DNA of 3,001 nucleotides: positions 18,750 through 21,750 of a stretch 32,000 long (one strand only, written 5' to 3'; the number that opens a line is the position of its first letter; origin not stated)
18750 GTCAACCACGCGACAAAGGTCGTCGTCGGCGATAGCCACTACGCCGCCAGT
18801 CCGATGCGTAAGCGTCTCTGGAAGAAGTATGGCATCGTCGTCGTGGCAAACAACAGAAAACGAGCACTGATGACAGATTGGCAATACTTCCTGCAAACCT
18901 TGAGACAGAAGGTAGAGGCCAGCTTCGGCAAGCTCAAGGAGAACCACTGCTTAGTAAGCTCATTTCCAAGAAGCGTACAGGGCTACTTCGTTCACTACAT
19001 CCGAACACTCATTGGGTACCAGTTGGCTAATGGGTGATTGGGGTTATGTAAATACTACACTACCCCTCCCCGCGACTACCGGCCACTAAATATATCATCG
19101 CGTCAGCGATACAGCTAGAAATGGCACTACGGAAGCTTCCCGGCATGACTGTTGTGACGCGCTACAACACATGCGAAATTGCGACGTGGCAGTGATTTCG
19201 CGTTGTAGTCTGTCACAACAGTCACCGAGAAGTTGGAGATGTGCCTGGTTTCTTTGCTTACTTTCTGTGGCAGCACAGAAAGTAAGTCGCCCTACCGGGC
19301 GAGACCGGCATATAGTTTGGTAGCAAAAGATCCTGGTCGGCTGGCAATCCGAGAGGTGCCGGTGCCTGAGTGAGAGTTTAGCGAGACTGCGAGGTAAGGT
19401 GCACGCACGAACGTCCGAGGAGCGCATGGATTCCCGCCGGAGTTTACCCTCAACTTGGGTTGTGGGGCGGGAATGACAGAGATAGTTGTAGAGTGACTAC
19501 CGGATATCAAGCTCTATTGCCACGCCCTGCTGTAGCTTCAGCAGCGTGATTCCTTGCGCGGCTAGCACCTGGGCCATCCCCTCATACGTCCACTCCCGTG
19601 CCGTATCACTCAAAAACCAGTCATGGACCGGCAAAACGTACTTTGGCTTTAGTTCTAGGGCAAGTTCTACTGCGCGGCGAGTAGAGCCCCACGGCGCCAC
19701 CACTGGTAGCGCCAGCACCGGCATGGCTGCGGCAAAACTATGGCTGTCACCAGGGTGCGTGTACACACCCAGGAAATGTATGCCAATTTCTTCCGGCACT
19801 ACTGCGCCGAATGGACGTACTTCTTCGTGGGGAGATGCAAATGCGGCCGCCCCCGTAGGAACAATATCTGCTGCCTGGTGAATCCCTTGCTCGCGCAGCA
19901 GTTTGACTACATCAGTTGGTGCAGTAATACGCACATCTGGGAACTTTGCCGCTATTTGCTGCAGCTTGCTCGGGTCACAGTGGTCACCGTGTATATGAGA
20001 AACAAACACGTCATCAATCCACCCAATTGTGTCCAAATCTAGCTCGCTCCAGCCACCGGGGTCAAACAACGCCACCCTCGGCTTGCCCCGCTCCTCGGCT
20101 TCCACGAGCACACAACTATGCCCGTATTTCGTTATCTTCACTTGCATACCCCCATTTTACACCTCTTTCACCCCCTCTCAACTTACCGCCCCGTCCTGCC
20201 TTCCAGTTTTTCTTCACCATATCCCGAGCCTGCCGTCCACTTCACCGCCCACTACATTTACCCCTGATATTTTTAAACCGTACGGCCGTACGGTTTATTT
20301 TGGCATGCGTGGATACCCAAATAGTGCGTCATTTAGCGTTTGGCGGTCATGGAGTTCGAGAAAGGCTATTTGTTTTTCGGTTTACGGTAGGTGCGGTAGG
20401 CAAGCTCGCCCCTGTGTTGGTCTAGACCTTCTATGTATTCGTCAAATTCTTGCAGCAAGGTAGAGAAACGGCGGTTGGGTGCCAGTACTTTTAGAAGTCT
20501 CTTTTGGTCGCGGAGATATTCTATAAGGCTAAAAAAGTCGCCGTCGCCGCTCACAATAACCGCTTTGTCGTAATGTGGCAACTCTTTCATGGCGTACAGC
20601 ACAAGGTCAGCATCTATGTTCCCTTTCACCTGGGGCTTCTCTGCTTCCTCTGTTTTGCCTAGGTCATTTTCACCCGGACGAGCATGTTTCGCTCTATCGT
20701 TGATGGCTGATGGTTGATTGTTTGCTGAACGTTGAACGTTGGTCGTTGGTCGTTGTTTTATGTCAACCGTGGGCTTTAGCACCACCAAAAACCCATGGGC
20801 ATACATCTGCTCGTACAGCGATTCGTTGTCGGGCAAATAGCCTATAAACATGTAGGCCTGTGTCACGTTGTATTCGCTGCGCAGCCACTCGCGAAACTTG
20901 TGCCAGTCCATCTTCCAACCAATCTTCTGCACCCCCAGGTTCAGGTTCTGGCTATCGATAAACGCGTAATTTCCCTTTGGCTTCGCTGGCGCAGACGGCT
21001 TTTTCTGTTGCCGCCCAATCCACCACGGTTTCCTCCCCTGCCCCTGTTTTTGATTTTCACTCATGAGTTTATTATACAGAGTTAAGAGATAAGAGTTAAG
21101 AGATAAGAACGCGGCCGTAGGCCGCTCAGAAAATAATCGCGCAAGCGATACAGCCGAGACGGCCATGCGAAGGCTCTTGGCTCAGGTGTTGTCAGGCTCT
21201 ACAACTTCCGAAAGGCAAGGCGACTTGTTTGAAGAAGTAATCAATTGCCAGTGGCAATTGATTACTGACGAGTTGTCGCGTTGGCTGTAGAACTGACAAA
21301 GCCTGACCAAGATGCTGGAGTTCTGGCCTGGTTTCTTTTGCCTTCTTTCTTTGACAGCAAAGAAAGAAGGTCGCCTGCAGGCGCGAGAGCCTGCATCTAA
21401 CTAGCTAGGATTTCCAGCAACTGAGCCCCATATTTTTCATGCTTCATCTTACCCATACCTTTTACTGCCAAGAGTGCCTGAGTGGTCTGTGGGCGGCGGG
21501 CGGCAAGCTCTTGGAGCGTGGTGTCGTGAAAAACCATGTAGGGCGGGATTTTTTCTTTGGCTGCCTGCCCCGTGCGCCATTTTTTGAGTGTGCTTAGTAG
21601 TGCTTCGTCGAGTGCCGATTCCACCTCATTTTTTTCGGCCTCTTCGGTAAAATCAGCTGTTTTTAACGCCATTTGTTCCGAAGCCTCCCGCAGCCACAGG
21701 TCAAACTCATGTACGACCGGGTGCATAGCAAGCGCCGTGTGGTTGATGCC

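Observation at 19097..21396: Two paralogous hairpin-rich elements (X and Y) with compensatory stem changes, unassigned to any RNA family I know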

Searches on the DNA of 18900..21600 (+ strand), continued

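Call 97: get_annotated_region(hit=H209, flank=400)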
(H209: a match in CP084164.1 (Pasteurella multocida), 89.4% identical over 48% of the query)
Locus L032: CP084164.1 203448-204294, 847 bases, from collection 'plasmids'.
description: Pasteurella multocida strain s4 plasmid unnamed, complete sequence
organism: Pasteurella multocida (NCBI taxid 747)
taxonomy: Bacteria; Pseudomonadota; Gammaproteobacteria; Pasteurellales; Pasteurellaceae; Pasteurella; Pasteurella multocida
host: -; source: rabbit,mixed culture; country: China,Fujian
typing (MOB-suite, as given by PLSDB): non-mobilizable
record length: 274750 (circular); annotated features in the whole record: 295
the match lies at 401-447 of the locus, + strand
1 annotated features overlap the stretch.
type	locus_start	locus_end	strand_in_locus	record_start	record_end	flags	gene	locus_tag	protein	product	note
CDS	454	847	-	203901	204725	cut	dapF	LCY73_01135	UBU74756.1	diaminopimelate epimerase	-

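Call 98: get_annotated_region(hit=H210, flank=400)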
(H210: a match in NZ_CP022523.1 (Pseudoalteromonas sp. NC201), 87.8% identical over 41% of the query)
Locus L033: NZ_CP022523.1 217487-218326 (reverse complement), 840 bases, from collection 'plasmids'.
description: Pseudoalteromonas sp. NC201 plasmid pNC201, complete sequence
organism: Pseudoalteromonas sp. NC201 (NCBI taxid 1514074)
taxonomy: Bacteria; Pseudomonadota; Gammaproteobacteria; Alteromonadales; Pseudoalteromonadaceae; Pseudoalteromonas; Pseudoalteromonas sp. NC201
host: -; source: pure culture,sea water; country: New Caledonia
typing (MOB-suite, as given by PLSDB): non-mobilizable
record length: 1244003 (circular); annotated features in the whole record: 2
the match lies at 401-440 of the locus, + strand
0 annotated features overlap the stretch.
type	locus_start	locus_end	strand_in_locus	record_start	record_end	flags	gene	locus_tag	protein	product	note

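Call 99: get_annotated_region(hit=H170, flank=400)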
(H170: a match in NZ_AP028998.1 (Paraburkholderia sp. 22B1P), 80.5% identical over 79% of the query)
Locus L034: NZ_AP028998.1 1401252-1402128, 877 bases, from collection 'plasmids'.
description: Paraburkholderia sp. 22B1P plasmid p22B1P1, complete sequence
organism: Paraburkholderia sp. 22B1P (NCBI taxid 3080498)
taxonomy: Bacteria; Pseudomonadota; Betaproteobacteria; Burkholderiales; Burkholderiaceae; Paraburkholderia; Paraburkholderia sp. 22B1P
host: -; source: -; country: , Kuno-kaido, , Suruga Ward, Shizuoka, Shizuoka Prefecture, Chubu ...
typing (MOB-suite, as given by PLSDB): non-mobilizable
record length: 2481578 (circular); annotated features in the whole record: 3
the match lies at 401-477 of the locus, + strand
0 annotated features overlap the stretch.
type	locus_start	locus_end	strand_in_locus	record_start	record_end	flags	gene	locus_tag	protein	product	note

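Call 100: get_annotated_region(hit=H169, flank=400)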
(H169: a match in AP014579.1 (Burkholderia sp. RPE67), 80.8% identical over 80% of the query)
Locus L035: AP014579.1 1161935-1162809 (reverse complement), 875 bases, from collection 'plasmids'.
description: Burkholderia sp. RPE67 plasmid p1 DNA, complete genome
organism: Burkholderia sp. RPE67 (NCBI taxid 758796)
taxonomy: Bacteria; Pseudomonadota; Betaproteobacteria; Burkholderiales; Burkholderiaceae; Burkholderia; Burkholderia sp. RPE67
host: -; source: Riptortus pedestris; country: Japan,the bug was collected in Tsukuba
typing (MOB-suite, as given by PLSDB): non-mobilizable
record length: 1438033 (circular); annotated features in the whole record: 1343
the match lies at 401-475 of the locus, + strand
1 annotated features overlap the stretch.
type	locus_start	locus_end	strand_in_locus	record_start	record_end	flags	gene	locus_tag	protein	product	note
CDS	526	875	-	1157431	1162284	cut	-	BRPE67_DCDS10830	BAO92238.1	GAF sensor hybrid histidine kinase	-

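Call 102: search_dna_similar(query=L032:385-470:+, collection=ecoli_genomes, mode=distant, max_evalue=0.1, max_rows=10)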
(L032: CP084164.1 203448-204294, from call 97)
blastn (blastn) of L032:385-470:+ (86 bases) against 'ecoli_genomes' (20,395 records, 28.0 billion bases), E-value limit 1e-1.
No match.

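Call 103: search_rna_families(sources=[L032, L033, L034, L035], threshold=evalue, max_evalue=0.01)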
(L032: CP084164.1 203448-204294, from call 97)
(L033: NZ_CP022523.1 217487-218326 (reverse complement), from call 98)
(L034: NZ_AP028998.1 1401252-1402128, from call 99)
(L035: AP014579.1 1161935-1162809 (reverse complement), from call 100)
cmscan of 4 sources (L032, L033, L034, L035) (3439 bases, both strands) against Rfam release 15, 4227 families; matches with E-value up to 0.01: 3.
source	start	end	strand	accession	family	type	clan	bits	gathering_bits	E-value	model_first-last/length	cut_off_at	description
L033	261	374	+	RF01731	TwoAYGGAY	Cis-reg;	CL00106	51.3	43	1e-06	21-148/168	no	TwoAYGGAY RNA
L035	431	535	+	RF02421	Bp1_684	Gene; sRNA;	-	39.6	44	1.6e-06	1-113/113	no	Burkholderia sRNA Bp1_Cand684_SIPHT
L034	434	530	+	RF02421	Bp1_684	Gene; sRNA;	-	35.6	44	1.9e-05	1-113/113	no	Burkholderia sRNA Bp1_Cand684_SIPHT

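Call 104: search_rna_families(source=L033, threshold=evalue, max_evalue=0.01, show_alignments=1)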
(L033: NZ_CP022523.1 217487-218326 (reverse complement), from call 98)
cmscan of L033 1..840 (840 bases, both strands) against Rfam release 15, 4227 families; matches with E-value up to 0.01: 1.
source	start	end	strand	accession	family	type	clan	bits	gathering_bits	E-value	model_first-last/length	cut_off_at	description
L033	261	374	+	RF01731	TwoAYGGAY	Cis-reg;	CL00106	51.3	43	2.5e-07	21-148/168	no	TwoAYGGAY RNA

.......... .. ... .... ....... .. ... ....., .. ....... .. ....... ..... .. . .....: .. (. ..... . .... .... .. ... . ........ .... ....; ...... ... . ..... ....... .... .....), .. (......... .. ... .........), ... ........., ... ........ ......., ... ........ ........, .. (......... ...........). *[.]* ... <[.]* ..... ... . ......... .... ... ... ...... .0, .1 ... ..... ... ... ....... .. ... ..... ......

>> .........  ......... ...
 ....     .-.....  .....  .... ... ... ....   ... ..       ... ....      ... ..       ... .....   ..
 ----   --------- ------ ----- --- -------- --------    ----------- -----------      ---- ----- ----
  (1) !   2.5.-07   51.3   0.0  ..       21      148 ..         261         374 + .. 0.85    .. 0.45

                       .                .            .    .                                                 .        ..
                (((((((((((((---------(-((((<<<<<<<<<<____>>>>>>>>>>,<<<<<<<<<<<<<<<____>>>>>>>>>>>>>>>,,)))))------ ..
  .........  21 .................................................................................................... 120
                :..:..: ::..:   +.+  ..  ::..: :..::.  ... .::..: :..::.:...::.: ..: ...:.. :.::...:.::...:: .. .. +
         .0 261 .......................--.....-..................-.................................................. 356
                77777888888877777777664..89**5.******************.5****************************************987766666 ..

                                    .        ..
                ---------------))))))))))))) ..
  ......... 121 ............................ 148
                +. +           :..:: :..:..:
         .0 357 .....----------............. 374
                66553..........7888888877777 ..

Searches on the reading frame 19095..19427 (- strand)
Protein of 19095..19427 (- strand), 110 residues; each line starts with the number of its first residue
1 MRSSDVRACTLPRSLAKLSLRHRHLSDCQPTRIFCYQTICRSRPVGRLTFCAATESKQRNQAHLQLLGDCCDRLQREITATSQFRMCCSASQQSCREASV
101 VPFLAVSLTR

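Call 115: search_protein_families(library=pfam, proteins=[window:19095-19427:-], max_evalue=1)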
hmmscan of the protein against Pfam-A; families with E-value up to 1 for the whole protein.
window:19095-19427:- (110 aa): 0 families
